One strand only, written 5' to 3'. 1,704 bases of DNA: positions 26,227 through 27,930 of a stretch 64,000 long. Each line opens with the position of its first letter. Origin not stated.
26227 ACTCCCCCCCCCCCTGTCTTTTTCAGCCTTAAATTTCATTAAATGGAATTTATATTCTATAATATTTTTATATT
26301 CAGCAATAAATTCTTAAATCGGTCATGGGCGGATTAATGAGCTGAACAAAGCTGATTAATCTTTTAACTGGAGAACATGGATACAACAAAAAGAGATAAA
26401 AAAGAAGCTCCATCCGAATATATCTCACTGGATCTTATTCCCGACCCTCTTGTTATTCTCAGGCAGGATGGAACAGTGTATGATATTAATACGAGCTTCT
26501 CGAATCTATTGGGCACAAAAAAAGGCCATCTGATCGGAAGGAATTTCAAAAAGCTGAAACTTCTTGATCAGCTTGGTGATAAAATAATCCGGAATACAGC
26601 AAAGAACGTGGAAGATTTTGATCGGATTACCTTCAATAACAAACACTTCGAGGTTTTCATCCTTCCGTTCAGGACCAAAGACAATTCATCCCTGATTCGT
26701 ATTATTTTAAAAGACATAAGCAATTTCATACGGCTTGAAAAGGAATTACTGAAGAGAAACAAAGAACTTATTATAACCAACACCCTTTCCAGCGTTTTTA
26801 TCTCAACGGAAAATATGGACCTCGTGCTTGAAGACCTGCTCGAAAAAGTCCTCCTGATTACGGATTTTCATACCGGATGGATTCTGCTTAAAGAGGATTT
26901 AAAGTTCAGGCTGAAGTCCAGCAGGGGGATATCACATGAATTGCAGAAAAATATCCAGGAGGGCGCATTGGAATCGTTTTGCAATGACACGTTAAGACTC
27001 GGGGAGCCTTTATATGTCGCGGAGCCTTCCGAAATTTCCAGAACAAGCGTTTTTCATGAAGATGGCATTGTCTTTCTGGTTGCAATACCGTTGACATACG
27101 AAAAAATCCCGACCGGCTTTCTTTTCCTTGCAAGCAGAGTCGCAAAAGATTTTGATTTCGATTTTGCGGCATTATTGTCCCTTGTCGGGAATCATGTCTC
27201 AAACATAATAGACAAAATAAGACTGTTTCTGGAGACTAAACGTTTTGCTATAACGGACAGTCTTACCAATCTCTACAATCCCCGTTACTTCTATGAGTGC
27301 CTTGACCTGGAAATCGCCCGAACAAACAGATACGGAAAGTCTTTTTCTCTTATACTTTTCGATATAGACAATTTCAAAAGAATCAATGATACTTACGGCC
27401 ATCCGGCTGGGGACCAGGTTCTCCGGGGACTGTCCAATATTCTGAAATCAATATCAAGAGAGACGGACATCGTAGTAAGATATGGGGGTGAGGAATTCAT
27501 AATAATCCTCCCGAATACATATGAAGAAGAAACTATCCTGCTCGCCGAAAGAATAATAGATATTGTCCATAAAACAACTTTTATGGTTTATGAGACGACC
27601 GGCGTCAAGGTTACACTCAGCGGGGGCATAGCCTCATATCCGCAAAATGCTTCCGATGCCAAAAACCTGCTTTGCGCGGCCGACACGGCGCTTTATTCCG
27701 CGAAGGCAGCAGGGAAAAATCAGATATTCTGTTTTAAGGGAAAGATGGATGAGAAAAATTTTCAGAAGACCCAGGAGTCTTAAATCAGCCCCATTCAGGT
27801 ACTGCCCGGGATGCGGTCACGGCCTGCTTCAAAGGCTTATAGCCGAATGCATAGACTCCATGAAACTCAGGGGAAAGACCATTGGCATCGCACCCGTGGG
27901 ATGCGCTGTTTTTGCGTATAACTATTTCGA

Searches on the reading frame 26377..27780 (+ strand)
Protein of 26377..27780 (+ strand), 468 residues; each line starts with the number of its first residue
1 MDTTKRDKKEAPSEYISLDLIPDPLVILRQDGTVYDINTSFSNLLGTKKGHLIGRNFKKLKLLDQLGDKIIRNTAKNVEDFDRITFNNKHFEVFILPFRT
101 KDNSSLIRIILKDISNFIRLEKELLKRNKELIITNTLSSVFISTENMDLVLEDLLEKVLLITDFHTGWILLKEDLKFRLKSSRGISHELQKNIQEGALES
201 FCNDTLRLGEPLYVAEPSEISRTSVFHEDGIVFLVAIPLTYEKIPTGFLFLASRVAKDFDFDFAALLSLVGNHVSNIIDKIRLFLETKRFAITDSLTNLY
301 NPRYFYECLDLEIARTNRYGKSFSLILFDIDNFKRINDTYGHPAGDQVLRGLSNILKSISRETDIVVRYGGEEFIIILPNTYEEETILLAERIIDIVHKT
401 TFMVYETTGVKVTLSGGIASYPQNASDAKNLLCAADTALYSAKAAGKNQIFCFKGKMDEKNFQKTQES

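Call 55: find_encoding_contigs(protein=P0377, flank=10000, max_places=4)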
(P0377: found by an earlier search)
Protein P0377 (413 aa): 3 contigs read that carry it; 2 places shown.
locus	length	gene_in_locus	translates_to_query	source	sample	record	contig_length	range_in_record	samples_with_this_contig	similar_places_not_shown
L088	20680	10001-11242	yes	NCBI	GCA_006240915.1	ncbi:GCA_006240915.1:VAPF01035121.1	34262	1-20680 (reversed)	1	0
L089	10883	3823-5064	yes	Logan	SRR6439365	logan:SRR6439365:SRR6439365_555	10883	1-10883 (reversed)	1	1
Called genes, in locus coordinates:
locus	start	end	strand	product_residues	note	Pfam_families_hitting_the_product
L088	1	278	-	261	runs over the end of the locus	PF04536:TPM_phosphatase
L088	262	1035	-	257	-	-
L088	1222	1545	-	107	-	PF04977:DivIC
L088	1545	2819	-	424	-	PF03952:Enolase_N, PF00113:Enolase_C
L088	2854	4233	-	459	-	-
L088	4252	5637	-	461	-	PF00890:FAD_binding_2 (faint), PF01134:GIDA (weak), PF01262:AlaDh_PNT_C (faint), PF07992:Pyr_redox_2, PF12831:FAD_oxidored (weak), PF13738:Pyr_redox_3, PF00070:Pyr_redox, PF02852:Pyr_redox_dim, +5 more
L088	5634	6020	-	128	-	PF01597:GCV_H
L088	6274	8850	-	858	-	PF01624:MutS_I, PF05188:MutS_II, PF05192:MutS_III, PF05190:MutS_IV, PF00488:MutS_V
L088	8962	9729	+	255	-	PF01503:PRA-PH (faint), PF03819:MazG, PF12643:MazG-like (faint), PF03819:MazG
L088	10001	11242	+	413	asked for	PF05810:NinF, PF00291:PALP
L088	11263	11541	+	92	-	PF02597:ThiS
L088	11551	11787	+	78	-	PF09383:NIL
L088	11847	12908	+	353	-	PF00291:PALP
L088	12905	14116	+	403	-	PF01676:Metalloenzyme, PF10143:PhosphMutase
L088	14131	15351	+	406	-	PF00696:AA_kinase, PF01842:ACT, PF22468:ACT_9, PF13840:ACT_7, PF22468:ACT_9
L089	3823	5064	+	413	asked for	PF05810:NinF, PF00291:PALP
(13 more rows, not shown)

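Call 56: find_encoding_contigs(protein=P0387, flank=10000, max_places=4)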
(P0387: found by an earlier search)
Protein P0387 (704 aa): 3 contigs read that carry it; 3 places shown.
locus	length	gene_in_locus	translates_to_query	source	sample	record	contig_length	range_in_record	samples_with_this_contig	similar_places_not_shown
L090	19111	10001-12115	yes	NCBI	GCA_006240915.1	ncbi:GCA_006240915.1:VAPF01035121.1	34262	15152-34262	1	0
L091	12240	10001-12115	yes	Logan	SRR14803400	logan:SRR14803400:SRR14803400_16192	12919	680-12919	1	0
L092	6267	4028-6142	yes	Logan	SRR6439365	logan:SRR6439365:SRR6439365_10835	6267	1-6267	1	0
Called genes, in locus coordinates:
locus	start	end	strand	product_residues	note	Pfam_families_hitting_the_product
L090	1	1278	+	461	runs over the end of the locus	PF00890:FAD_binding_2 (faint), PF01134:GIDA (weak), PF01262:AlaDh_PNT_C (faint), PF07992:Pyr_redox_2, PF12831:FAD_oxidored (weak), PF13738:Pyr_redox_3, PF00070:Pyr_redox, PF02852:Pyr_redox_dim, +5 more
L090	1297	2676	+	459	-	-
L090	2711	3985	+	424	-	PF03952:Enolase_N, PF00113:Enolase_C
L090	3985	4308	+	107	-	PF04977:DivIC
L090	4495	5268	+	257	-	-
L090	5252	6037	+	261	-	PF04536:TPM_phosphatase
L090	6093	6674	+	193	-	PF04011:LemA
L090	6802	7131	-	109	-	PF12732:YtxH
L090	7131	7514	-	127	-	PF06103:DUF948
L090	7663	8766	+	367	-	PF00383:dCMP_cyt_deam_1, PF14437:MafB19-deam, PF01872:RibD_C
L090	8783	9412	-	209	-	PF02887:PK_C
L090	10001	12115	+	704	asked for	PF01663:Phosphodiest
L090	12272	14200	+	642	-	PF01663:Phosphodiest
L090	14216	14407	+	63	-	-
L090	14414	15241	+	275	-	-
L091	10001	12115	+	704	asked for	PF01663:Phosphodiest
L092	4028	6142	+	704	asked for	PF01663:Phosphodiest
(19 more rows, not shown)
